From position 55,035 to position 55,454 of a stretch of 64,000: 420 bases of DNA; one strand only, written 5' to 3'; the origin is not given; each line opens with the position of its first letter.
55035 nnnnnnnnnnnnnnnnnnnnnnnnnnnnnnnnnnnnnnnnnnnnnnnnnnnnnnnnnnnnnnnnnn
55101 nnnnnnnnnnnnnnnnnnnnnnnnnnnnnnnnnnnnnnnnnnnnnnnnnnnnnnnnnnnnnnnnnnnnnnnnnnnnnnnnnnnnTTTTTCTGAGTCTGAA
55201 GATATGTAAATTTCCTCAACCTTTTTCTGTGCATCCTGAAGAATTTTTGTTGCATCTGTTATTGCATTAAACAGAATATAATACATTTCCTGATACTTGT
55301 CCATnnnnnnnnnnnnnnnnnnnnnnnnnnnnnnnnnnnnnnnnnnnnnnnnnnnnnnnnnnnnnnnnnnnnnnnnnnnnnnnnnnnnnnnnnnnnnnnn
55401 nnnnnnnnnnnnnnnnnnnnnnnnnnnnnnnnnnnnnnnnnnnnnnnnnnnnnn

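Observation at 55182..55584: Promoter, ~210-nt highly structured leader, intrinsic terminator and 40-aa ORF: candidate unassigned riboswitch/attenuator or sRNA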

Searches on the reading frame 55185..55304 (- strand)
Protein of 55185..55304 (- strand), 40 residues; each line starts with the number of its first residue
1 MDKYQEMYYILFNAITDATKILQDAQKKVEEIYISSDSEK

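Call 7: search_protein_families(library=pfam, proteins=[window:55185-55304:-], max_evalue=1)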
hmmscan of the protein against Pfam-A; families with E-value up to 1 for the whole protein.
seq(40 aa): 0 families

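Call 8: find_homologous_proteins(query=window:55185-55304:-, max_evalue=10)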
Query seq(40 aa) (40 aa): 21 proteins with E <= 10 among 21 candidates.
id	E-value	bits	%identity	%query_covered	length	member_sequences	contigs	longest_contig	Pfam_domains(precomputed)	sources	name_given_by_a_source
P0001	2.1e-17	77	100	100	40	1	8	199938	-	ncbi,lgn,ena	-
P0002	2.1e-16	74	95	100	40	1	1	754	-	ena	-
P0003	1.2e-14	68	90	100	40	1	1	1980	-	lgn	-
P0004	3.9e-13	64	89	93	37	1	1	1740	-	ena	-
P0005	6.0e-13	63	79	98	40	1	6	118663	-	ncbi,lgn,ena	-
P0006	8.1e-13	63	89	93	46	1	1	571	-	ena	-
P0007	2.8e-12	61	89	88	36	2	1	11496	-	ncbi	-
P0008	4.1e-12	61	78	100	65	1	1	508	-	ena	-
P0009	4.4e-12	61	81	93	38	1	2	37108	-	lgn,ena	-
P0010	6.4e-12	60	83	90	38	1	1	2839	-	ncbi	-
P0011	7.5e-12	60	77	98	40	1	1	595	-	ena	-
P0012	9.3e-12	60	86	90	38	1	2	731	-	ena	-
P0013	2.8e-11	58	78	93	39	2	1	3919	-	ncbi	-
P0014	4.1e-11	58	86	88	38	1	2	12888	-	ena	-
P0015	1.8e-10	56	82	85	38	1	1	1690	-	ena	-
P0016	3.7e-10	55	71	95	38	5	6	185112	-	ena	-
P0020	1.3e-9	53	77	88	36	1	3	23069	-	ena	-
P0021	4.1e-9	52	71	95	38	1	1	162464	-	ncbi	-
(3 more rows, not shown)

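Call 11: find_related_loci(query=A1, collection=genome_contigs, flank=3000)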
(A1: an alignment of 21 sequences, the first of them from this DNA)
Query A1 (40 aa) in genome_contigs; peptide patterns used: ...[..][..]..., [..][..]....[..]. (x = any residue, [..] = any of these).
598 stretches matched a pattern (row limit reached: there are more); 4 encode a relative of the query (tblastn E <= 1e-3); 4 distinct loci.
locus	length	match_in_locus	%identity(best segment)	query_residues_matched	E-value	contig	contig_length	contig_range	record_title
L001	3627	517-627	68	1-37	2e-14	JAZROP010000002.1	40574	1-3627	MAG: Clostridia bacterium isolate T1900045392_YK20190082.MAGScoT_cleanbin_000005 SGB_6934_k141_4381783, whole genome sho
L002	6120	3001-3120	63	1-40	2e-13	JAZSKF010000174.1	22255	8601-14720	MAG: Clostridia bacterium isolate T1900044561_TS20190027.MAGScoT_cleanbin_000036 SGB_369_k141_1093637, whole genome shot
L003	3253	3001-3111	57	1-37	9e-11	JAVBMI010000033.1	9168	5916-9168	MAG: Oscillospiraceae bacterium isolate EPI_MAG_00047 c_000013542900, whole genome shotgun sequence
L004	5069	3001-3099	58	4-36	2e-9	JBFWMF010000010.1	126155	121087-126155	MAG: Desulfitobacterium sp. isolate CA_2019_NHSR_83 NODE_406_length_126155_cov_11.806226_NHSR, whole genome shotgun sequ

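Call 17: find_related_loci(query=A1, collection=metagenome_contigs, flank=1500)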
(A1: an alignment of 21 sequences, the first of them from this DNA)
Query A1 (40 aa) in metagenome_contigs; peptide patterns used: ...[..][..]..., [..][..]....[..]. (x = any residue, [..] = any of these).
600 stretches matched a pattern (row limit reached: there are more); 1 encode a relative of the query (tblastn E <= 1e-3); 1 distinct loci.
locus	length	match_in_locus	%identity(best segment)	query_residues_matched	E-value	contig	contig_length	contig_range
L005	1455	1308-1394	52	4-32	1e-7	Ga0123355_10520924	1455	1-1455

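Call 18: find_related_loci(query=A1, collection=viral_contigs, flank=3000)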
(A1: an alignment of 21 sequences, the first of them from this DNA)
Query A1 (40 aa) in viral_contigs; peptide patterns used: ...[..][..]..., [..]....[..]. (x = any residue, [..] = any of these).
600 stretches matched a pattern, but none encodes a relative of the query by tblastn (E <= 1e-3).

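Call 19: find_encoding_contigs(protein=P0005, flank=3000, max_places=3)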
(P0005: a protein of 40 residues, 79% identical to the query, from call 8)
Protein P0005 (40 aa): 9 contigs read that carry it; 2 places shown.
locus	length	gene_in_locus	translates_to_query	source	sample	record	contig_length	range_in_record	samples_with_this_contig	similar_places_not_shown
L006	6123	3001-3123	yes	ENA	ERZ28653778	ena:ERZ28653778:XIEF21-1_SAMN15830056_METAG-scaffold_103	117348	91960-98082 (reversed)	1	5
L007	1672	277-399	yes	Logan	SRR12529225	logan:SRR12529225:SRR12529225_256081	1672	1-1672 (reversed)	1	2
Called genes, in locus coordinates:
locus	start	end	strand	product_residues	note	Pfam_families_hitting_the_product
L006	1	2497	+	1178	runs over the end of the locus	PF01855:POR_N, PF17147:PFOR_II, PF01558:POR, PF10371:EKR, PF12838:Fer4_7, PF13183:Fer4_8 (weak), PF22338:Pyruv_OxRed_insertion, PF02775:TPP_enzyme_C, +7 more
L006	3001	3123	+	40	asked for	-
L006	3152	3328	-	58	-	PF20076:DUF6472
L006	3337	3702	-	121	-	PF02021:UPF0102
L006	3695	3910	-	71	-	-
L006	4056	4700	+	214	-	PF01081:Aldolase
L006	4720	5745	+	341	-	PF00294:PfkB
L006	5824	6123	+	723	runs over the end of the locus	PF23139:OB_YrrC, PF14490:HHH_RecD2, PF13086:AAA_11 (weak), PF13245:AAA_19, PF13604:AAA_30, PF01443:Viral_helicase1 (weak), PF18335:SH3_13, PF13538:UvrD_C_2, +3 more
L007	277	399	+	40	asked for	-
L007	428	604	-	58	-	PF20076:DUF6472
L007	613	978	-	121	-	PF02021:UPF0102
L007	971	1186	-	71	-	-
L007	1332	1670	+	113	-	?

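Call 20: find_encoding_contigs(protein=P0016, flank=3000, max_places=3)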
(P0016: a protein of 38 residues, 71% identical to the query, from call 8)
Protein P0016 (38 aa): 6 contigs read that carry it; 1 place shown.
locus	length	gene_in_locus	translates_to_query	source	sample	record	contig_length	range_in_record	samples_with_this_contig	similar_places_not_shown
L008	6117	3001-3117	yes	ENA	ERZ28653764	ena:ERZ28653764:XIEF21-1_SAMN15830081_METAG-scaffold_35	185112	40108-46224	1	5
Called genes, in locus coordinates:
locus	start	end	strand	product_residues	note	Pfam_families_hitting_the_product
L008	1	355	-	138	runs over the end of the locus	PF00583:Acetyltransf_1, PF13673:Acetyltransf_10, PF13508:Acetyltransf_7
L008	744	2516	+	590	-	PF07973:tRNA_SAD, PF00587:tRNA-synt_2b, PF03129:HGTP_anticodon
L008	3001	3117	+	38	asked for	-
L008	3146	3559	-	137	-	PF01948:PyrI, PF02748:PyrI_C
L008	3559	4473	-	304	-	PF02729:OTCace_N, PF00185:OTCace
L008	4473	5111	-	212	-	PF00156:Pribosyltran, PF14681:UPRTase (weak)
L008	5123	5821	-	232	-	PF00215:OMPdecase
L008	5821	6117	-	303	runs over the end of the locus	PF01180:DHO_dh, PF01207:Dus, PF03060:NMO (weak)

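Call 21: find_encoding_contigs(protein=P0021, flank=3000, max_places=3)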
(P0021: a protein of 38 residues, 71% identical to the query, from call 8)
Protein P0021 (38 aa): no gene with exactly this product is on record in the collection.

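Call 22: find_encoding_contigs(protein=P0009, flank=3000, max_places=3)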
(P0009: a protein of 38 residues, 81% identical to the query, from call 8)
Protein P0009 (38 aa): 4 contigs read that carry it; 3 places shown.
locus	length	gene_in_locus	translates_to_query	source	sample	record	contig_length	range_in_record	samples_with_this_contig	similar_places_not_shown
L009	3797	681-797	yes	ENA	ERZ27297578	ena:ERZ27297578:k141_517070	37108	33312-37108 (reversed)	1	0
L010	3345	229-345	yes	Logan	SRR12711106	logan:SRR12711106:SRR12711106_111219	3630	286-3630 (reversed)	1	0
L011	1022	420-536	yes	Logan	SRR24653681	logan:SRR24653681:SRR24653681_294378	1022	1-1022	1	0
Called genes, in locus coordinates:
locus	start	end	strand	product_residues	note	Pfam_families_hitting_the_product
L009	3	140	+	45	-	?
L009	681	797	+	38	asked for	-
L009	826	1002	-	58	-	PF20076:DUF6472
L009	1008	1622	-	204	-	PF02525:Flavodoxin_2, PF03358:FMN_red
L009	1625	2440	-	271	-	PF12833:HTH_18, PF00165:HTH_AraC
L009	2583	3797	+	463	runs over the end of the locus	PF01120:Alpha_L_fucos, PF14871:GHL6 (faint)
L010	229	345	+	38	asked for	-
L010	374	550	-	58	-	PF20076:DUF6472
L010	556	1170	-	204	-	PF02525:Flavodoxin_2, PF03358:FMN_red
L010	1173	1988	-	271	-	PF12833:HTH_18, PF00165:HTH_AraC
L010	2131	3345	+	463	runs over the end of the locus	PF01120:Alpha_L_fucos, PF14871:GHL6 (faint)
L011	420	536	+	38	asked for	-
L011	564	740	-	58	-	PF20076:DUF6472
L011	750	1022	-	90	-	?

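Call 23: find_encoding_contigs(protein=P0014, flank=3000, max_places=3)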
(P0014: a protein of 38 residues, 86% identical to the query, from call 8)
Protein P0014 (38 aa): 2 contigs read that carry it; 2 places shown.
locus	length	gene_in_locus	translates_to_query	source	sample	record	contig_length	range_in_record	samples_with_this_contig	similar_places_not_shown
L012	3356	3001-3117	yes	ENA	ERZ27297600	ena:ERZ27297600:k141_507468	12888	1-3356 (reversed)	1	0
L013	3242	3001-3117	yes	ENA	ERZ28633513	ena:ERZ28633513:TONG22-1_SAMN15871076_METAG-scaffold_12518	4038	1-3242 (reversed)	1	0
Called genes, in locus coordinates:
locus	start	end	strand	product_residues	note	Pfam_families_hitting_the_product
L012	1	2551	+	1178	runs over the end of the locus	PF01855:POR_N, PF17147:PFOR_II, PF01558:POR, PF10371:EKR, PF12838:Fer4_7, PF13183:Fer4_8 (weak), PF22338:Pyruv_OxRed_insertion, PF02775:TPP_enzyme_C, +6 more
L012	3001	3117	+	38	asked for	-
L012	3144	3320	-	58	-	PF20076:DUF6472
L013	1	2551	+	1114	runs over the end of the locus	?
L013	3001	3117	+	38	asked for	-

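Call 24: find_encoding_contigs(protein=P0020, flank=3000, max_places=3)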
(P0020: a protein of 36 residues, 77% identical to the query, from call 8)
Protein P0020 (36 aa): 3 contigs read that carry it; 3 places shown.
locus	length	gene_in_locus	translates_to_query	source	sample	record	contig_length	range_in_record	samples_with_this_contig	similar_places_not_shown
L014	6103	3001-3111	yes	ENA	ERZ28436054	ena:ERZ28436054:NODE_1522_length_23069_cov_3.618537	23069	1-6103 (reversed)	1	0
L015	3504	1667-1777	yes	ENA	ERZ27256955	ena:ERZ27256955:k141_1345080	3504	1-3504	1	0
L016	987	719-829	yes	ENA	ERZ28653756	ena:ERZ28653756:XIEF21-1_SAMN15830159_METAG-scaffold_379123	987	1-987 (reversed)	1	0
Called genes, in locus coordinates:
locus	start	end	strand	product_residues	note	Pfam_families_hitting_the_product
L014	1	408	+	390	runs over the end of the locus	PF01321:Creatinase_N, PF00557:Peptidase_M24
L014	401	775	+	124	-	PF07100:ASRT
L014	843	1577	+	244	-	PF02633:Creatininase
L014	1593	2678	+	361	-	PF14486:DUF4432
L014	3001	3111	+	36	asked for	-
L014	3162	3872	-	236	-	PF00753:Lactamase_B, PF23023:Anti-Pycsar_Apyc1, PF12706:Lactamase_B_2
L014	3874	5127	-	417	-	PF00275:EPSP_synthase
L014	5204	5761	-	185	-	PF12710:HAD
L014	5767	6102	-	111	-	?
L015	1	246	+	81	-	?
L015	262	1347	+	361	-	PF14486:DUF4432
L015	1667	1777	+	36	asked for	-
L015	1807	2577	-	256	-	PF00753:Lactamase_B, PF23023:Anti-Pycsar_Apyc1, PF12706:Lactamase_B_2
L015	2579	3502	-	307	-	?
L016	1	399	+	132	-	?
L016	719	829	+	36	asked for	-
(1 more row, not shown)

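Call 25: find_encoding_contigs(protein=P0007, flank=3000, max_places=3)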
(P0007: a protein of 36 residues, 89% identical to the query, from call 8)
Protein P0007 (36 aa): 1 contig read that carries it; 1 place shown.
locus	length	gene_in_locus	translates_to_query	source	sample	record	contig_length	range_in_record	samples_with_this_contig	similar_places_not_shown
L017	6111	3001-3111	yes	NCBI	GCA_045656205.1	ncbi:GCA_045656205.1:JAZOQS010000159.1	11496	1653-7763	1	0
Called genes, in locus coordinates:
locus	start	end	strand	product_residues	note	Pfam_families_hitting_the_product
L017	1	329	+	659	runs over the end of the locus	?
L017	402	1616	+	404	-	PF00089:Trypsin, PF13365:Trypsin_2, PF00595:PDZ, PF13180:PDZ_2, PF17820:PDZ_6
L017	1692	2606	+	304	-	PF00294:PfkB, PF08543:Phos_pyr_kin (weak)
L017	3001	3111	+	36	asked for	-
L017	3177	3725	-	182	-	PF00156:Pribosyltran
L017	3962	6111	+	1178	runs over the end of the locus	PF01855:POR_N, PF17147:PFOR_II, PF01558:POR, PF10371:EKR, PF12838:Fer4_7, PF13183:Fer4_8 (weak), PF22338:Pyruv_OxRed_insertion, PF02775:TPP_enzyme_C, +5 more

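Call 26: find_encoding_contigs(protein=P0013, flank=3000, max_places=3)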
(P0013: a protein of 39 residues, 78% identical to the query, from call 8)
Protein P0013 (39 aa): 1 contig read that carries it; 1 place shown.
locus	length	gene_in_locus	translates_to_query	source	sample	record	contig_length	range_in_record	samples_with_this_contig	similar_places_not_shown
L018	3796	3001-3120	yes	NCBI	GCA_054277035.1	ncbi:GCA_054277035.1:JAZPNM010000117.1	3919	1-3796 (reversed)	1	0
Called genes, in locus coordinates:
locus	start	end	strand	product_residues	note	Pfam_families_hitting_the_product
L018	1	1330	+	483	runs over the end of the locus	?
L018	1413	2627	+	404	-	PF00089:Trypsin, PF13365:Trypsin_2, PF00595:PDZ (weak), PF13180:PDZ_2, PF17820:PDZ_6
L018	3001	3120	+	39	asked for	-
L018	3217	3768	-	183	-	PF00156:Pribosyltran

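Call 29: find_homologous_proteins(query=A1, max_evalue=1)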
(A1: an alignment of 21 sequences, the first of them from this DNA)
Query A1 (21 sequences) (40 aa, profile of the alignment): 604 proteins with E <= 1 among 1185 candidates; the best 120 are listed.
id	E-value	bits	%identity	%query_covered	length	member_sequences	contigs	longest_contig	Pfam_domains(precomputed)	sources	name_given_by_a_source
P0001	3.3e-23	99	100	100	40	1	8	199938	-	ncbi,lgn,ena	-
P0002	6.0e-22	95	95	100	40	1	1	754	-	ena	-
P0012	2.7e-21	93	86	90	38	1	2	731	-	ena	-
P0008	2.9e-21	92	78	100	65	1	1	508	-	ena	-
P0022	3.4e-21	92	81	93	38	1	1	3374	-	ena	-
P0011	3.9e-21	92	77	98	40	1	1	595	-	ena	-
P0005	4.2e-21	92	79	98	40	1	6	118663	-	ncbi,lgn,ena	-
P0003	4.8e-21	92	90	100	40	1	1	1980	-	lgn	-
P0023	7.9e-21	91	81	93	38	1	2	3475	-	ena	-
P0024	8.5e-21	91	83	88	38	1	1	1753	-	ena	-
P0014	8.6e-21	91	86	88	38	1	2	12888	-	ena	-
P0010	1.6e-20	90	83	90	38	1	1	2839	-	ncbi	-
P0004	1.7e-20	90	89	93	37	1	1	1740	-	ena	-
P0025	1.9e-20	90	77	98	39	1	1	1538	-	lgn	-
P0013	2.8e-20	89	78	93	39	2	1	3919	-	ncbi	-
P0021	3.0e-20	89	71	95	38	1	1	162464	-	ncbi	-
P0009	3.8e-20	89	81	93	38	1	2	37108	-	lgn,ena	-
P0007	4.7e-20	89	89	88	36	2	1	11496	-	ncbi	-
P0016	1.0e-19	88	71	95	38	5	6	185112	-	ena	-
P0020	6.5e-19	85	77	88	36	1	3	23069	-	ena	-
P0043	6.7e-19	85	70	93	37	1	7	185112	-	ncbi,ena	-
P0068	7.1e-18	82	68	93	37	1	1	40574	-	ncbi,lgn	-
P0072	1.1e-17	81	71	88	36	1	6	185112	-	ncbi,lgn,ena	-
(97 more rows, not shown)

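Call 30: find_encoding_contigs(protein=P0043, flank=3000, max_places=4)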
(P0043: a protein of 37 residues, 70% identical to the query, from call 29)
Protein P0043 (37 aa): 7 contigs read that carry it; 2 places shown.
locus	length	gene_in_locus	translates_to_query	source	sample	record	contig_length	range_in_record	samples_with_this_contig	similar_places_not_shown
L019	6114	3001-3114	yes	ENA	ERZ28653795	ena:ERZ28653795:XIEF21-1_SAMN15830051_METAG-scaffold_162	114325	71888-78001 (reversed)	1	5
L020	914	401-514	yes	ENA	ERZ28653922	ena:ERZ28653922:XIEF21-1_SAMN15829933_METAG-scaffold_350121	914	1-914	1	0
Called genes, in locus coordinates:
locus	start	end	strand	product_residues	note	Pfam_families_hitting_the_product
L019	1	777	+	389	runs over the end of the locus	PF00465:Fe-ADH, PF13685:Fe-ADH_2, PF25137:ADH_Fe_C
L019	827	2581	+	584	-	PF02690:Na_Pi_cotrans, PF01895:PhoU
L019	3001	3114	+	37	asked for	-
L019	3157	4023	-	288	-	PF02588:YitT_membrane, PF10035:DUF2179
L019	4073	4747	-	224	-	PF02517:Rce1-like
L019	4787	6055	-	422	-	PF06245:DUF1015, PF11148:DUF2922 (faint)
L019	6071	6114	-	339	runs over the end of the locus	PF01073:3Beta_HSD, PF01370:Epimerase, PF02719:Polysacc_synt_2, PF04321:RmlD_sub_bind, PF16363:GDP_Man_Dehyd, PF07993:NAD_binding_4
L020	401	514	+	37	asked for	-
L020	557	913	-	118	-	?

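Call 31: find_encoding_contigs(protein=P0072, flank=3000, max_places=4)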
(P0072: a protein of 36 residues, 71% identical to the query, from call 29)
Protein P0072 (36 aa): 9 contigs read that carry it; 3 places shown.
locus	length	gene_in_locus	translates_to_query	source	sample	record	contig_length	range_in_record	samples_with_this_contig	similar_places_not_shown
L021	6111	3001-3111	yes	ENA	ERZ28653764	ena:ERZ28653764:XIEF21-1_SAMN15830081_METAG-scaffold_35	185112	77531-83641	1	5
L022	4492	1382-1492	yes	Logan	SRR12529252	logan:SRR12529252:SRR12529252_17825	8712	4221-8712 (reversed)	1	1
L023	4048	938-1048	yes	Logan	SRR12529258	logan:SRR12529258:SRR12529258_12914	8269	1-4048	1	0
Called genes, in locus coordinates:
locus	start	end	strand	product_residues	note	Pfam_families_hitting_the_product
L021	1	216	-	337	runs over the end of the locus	PF00044:Gp_dh_N, PF02800:Gp_dh_C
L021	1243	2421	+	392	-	PF00438:S-AdoMet_synt_N, PF02772:S-AdoMet_synt_M, PF02773:S-AdoMet_synt_C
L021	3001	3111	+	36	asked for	-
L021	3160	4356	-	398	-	PF00534:Glycos_transf_1, PF13692:Glyco_trans_1_4, PF13524:Glyco_trans_1_2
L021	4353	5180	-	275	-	PF00535:Glycos_transf_2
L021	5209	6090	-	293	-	PF04991:LicD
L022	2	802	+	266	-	?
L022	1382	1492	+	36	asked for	-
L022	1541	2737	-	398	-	PF00534:Glycos_transf_1, PF13692:Glyco_trans_1_4, PF13524:Glyco_trans_1_2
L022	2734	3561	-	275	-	PF00535:Glycos_transf_2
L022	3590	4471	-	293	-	PF04991:LicD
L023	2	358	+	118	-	?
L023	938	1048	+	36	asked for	-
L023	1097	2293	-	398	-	PF00534:Glycos_transf_1, PF13692:Glyco_trans_1_4, PF13524:Glyco_trans_1_2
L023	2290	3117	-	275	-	PF00535:Glycos_transf_2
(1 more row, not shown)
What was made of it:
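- On Metabolite riboswitch (generic): The unit is always followed by the same 36-40-aa protein of unknown function, and the flanking genes differ from locus to locus (calls 19-26, 30, 31).
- The family is multi-copy (calls 20, 31).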

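Call 41: search_protein_families(library=ncbifam, proteins=[window:55185-55304:-], max_evalue=10)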
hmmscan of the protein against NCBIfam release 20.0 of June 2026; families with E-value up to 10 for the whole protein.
seq(40 aa): 0 families
